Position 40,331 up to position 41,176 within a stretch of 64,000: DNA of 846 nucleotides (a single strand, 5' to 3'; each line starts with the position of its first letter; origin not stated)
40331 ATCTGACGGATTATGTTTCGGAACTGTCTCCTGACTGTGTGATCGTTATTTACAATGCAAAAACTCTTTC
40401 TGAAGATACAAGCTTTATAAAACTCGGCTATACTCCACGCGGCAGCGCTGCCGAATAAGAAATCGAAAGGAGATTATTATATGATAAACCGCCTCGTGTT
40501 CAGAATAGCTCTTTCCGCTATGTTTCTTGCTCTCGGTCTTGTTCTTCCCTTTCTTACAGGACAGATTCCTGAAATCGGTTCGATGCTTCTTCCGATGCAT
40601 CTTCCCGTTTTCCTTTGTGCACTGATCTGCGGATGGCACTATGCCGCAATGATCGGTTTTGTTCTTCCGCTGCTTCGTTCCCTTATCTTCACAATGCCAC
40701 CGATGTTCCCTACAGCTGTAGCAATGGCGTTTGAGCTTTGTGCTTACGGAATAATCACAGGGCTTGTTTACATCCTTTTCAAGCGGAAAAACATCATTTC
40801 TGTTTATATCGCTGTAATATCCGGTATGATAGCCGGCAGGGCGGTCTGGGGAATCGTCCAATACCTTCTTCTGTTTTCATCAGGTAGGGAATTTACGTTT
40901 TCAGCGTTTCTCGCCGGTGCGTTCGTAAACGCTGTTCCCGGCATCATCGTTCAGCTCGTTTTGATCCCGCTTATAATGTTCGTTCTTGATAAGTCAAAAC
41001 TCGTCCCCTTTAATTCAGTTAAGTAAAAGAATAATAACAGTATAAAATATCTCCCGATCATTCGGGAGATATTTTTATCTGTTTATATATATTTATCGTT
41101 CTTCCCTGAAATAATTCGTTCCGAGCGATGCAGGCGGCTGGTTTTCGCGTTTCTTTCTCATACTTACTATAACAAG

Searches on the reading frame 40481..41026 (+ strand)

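Call 64: search_protein_families(library=pfam, proteins=[window:40481-41026:+], max_evalue=0.01)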
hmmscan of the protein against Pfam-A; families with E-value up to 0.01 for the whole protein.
window:40481-41026:+ (181 aa): 2 families
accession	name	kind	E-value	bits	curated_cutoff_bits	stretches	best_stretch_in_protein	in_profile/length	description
PF12822.12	ECF_trnsprt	-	1.2e-16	61.7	30.7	1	8-165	2-168/169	ECF transporter, substrate-specific component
PF07155.17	ECF-ribofla_trS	-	9.4e-05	22.9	26.7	1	9-166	7-168/172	ECF-type riboflavin transporter, S component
